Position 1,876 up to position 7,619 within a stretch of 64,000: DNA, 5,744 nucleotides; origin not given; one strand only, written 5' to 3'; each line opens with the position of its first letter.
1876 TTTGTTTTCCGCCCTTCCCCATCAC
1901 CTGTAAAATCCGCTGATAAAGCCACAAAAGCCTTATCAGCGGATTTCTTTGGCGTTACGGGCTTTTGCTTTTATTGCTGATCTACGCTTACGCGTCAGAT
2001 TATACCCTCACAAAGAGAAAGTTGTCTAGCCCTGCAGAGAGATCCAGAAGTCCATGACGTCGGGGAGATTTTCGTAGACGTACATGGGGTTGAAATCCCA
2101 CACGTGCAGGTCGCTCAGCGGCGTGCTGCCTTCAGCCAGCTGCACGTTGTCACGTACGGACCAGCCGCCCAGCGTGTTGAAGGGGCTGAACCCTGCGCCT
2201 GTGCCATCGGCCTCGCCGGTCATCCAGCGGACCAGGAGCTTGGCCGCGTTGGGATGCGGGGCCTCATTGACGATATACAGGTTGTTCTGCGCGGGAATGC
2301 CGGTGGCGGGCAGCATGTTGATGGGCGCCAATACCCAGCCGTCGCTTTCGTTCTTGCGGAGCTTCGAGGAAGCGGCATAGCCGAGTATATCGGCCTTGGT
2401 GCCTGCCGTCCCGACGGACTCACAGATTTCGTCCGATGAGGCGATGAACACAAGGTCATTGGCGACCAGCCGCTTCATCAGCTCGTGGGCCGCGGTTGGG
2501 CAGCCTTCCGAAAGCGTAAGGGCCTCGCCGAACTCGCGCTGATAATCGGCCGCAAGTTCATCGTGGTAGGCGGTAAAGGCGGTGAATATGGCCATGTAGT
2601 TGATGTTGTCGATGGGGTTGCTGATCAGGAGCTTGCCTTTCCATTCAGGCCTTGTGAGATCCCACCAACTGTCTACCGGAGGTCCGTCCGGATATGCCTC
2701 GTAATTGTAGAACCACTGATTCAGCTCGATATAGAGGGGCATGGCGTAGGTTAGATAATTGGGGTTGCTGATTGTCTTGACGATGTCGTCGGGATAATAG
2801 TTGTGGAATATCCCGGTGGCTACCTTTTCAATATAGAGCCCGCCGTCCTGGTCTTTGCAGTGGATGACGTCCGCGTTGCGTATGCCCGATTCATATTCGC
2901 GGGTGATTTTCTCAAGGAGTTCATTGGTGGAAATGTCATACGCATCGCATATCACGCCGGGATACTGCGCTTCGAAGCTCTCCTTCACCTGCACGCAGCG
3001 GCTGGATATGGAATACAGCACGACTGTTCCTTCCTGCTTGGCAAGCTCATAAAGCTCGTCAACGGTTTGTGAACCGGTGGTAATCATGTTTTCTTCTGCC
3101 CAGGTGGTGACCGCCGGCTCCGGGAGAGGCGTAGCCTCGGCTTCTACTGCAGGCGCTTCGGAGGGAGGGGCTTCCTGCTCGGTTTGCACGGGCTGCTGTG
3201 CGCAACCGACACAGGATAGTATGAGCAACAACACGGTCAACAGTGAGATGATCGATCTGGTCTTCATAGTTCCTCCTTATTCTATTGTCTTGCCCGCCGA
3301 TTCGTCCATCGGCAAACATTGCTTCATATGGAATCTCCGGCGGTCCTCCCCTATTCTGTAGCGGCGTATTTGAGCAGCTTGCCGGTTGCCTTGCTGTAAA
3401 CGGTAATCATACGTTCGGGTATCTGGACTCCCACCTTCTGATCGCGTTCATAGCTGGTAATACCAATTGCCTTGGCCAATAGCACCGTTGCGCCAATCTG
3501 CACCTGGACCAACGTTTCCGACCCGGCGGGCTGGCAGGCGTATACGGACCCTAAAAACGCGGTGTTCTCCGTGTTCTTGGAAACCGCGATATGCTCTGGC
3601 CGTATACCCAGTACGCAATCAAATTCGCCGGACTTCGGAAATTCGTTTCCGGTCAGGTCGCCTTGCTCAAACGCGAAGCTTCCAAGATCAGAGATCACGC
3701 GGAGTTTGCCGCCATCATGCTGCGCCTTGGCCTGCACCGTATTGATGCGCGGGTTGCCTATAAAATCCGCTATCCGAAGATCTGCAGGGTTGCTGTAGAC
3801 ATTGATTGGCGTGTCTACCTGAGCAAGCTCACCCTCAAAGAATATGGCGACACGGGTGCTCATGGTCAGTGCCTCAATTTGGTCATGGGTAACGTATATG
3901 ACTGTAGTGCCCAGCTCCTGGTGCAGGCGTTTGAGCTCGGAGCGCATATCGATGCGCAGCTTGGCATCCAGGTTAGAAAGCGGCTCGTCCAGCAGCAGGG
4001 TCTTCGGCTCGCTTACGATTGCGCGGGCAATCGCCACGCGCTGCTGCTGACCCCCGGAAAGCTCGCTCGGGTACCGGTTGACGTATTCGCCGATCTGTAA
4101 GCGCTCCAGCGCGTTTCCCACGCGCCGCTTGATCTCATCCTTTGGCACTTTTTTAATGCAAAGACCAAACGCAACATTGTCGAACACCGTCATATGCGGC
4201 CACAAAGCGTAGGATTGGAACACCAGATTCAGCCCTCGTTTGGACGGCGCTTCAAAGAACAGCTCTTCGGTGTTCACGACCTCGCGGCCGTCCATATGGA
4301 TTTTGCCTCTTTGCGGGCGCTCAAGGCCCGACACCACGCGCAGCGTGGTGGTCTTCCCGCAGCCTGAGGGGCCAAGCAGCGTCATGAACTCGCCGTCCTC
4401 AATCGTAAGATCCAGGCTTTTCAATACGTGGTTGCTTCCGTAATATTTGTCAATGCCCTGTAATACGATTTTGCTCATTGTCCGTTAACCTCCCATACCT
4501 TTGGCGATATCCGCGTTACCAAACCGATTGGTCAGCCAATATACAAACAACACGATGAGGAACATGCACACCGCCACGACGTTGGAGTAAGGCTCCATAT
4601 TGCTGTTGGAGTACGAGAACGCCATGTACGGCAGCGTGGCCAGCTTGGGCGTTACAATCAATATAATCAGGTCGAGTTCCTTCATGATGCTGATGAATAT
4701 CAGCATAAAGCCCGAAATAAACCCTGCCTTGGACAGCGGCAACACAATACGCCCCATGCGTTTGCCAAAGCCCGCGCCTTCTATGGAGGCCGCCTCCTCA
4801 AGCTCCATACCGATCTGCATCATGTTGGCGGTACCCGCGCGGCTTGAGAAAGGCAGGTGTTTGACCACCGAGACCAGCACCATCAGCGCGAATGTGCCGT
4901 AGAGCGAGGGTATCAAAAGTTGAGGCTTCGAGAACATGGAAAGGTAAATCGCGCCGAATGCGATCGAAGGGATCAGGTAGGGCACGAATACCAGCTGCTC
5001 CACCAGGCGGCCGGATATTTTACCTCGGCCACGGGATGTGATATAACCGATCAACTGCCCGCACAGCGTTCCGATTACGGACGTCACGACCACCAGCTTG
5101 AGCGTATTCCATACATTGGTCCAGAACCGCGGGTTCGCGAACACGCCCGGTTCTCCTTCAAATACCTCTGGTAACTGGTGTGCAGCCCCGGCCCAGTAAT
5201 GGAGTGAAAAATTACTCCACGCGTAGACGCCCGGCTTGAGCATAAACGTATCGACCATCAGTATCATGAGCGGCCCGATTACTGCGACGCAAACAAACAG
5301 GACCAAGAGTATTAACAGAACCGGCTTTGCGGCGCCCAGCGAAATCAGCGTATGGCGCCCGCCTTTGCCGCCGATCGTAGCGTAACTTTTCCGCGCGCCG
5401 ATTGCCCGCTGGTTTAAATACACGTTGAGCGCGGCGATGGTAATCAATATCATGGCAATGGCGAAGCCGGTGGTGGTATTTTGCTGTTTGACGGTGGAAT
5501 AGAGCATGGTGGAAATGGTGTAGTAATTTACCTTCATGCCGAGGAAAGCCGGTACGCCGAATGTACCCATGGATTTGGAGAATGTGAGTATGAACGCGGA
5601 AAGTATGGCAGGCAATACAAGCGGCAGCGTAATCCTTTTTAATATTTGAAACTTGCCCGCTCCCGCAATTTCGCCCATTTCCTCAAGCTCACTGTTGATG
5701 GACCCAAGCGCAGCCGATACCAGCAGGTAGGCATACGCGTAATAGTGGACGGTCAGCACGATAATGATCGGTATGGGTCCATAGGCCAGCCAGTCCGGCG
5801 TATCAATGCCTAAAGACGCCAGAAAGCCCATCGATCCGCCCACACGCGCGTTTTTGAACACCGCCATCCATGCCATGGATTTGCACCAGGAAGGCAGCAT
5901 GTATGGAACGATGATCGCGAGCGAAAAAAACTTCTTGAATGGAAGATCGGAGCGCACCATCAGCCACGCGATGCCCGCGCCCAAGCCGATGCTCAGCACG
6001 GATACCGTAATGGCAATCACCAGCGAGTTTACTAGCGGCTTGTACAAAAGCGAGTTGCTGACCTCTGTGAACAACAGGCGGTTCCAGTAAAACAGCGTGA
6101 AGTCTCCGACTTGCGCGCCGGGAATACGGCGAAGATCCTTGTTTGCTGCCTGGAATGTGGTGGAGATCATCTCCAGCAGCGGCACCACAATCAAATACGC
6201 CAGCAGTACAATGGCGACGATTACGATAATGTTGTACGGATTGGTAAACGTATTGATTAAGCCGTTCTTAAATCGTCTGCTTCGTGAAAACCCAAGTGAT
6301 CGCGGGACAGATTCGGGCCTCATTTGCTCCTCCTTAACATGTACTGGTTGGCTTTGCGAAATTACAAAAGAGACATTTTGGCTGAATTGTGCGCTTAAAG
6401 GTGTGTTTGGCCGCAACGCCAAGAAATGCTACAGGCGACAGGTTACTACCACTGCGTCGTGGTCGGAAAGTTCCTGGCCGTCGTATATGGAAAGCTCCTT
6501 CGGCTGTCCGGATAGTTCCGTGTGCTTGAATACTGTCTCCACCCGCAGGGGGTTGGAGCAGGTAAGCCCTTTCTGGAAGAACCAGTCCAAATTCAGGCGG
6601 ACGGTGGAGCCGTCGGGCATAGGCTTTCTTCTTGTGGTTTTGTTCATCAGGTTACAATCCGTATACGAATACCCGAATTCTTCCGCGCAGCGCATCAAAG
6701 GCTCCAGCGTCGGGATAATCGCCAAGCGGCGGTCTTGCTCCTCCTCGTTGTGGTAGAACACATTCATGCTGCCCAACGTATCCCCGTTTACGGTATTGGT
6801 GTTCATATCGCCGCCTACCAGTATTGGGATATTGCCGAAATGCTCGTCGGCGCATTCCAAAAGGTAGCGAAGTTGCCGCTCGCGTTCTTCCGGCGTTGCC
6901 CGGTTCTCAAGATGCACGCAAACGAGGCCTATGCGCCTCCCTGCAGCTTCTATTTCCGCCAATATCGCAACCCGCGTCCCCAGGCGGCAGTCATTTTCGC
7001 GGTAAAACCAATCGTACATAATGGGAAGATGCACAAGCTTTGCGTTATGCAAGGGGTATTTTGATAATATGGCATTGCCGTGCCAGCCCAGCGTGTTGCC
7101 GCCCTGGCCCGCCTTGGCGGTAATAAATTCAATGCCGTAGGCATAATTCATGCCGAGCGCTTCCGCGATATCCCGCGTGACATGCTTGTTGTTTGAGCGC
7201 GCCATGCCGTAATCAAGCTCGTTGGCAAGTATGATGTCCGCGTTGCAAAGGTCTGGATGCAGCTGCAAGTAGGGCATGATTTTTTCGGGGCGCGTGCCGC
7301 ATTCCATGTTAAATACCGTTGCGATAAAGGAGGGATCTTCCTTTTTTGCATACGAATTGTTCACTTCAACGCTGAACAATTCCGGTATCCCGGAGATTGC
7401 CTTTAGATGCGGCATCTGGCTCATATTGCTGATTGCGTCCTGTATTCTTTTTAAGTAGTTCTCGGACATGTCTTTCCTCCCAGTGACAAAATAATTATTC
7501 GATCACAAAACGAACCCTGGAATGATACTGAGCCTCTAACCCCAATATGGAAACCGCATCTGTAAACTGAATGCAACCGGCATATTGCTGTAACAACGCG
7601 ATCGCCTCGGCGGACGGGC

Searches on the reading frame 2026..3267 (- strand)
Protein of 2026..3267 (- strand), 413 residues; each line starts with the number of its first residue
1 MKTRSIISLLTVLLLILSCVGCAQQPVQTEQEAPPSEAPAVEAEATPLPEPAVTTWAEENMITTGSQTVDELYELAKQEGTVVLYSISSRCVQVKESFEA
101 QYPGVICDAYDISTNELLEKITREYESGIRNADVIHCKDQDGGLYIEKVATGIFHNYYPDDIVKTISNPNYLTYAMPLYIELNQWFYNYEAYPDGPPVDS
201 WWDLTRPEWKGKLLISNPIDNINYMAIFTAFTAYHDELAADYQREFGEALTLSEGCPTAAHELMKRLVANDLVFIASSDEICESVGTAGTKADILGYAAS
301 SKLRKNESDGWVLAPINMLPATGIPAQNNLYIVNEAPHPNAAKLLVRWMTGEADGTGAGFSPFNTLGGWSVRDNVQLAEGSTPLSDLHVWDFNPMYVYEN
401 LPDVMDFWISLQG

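Call 7: search_protein_families(library=pfam, proteins=[window:2026-3267:-])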
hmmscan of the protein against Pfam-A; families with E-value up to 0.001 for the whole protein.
window:2026-3267:- (413 aa): 2 families
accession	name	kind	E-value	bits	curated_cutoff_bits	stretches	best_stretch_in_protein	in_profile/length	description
PF01547.30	SBP_bac_1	-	6.2e-05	23.6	26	1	95-353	15-304/307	Bacterial extracellular solute-binding protein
PF13531.11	SBP_bac_11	-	0.00032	21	25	0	193-353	86-216/227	Bacterial extracellular solute-binding protein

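Call 54: search_solved_structures(query=window:2026-3267:-, max_evalue=0.01)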
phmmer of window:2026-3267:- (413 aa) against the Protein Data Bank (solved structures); distinct sequences matched with E-value up to 0.01: 7.
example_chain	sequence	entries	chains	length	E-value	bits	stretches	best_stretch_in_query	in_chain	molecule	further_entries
7f6p_A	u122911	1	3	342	0.0061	19.1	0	71-156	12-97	Iron ABC transporter, periplasmic iron-binding protein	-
7f6n_A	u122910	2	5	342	0.0064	19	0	71-156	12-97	Iron ABC transporter, periplasmic iron-binding protein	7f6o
7f6u_A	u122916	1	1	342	0.0074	18.8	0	71-157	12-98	Iron ABC transporter, periplasmic iron-binding protein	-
7f6s_A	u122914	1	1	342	0.0079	18.7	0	71-157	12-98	Iron ABC transporter, periplasmic iron-binding protein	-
7f6e_A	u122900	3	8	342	0.008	18.7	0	71-156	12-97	Iron ABC transporter, periplasmic iron-binding protein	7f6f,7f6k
7f6t_A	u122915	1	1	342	0.0081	18.7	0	71-156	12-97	Iron ABC transporter, periplasmic iron-binding protein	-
7f6r_A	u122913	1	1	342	0.0098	18.4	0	71-149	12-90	Iron ABC transporter, periplasmic iron-binding protein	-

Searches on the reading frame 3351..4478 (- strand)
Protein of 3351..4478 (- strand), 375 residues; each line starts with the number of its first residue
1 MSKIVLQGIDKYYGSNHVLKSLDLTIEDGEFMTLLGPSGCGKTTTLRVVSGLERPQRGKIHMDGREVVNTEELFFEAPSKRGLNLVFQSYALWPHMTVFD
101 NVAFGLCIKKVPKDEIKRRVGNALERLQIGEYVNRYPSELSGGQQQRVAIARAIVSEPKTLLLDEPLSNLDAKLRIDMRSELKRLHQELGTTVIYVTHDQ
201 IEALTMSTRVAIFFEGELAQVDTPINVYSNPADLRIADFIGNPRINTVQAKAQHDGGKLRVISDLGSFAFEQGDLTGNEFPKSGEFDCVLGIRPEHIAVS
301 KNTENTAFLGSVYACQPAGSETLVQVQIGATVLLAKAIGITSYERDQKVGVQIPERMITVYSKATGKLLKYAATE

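Call 7: search_protein_families(library=pfam, proteins=[window:3351-4478:-])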
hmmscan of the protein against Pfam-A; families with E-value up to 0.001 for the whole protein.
window:3351-4478:- (375 aa): 3 families
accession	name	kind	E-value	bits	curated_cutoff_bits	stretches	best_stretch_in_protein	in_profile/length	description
PF00005.33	ABC_tran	-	2.1e-35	122.7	25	1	19-167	1-136/137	ABC transporter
PF13304.12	AAA_21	-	1.6e-07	32.2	27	1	118-199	215-299/304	AAA domain, putative AbiEii toxin, Type IV TA system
PF08402.16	TOBE_2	-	5.1e-06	26.9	21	1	290-355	1-70/76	TOBE domain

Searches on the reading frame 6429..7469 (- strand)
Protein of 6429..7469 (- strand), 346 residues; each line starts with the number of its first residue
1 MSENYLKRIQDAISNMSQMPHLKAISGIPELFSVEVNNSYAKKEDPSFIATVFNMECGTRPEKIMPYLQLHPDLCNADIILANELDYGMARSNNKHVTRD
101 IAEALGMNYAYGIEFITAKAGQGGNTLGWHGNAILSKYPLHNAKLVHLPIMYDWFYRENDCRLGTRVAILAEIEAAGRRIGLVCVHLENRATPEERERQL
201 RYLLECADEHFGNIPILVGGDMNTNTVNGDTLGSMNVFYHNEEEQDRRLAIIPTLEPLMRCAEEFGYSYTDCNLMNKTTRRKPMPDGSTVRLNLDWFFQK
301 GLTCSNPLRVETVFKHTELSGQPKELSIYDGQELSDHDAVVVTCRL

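Call 6: search_protein_families(library=pfam, proteins=[window:6429-7469:-])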
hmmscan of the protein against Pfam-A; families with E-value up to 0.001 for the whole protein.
window:6429-7469:- (346 aa): 2 families
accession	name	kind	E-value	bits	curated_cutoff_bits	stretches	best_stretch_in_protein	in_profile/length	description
PF03372.29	Exo_endo_phos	-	1.2e-07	32.2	24.5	1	53-241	3-173/225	Endonuclease/Exonuclease/phosphatase family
PF23226.1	Exo_endo_phos_PGAP2IP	-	0.00013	21.8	27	1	76-210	34-148/239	PGAP2IP, C-terminal nuclease-like domain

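Call 30: search_protein_families(library=ncbifam, proteins=[window:6429-7469:-], max_evalue=0.00001)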
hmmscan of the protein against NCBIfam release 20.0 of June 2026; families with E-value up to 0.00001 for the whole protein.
window:6429-7469:- (346 aa): 0 families

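Call 60: search_solved_structures(query=window:6429-7469:-, max_evalue=0.01)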
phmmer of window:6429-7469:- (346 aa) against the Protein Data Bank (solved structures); distinct sequences matched with E-value up to 0.01: 0.
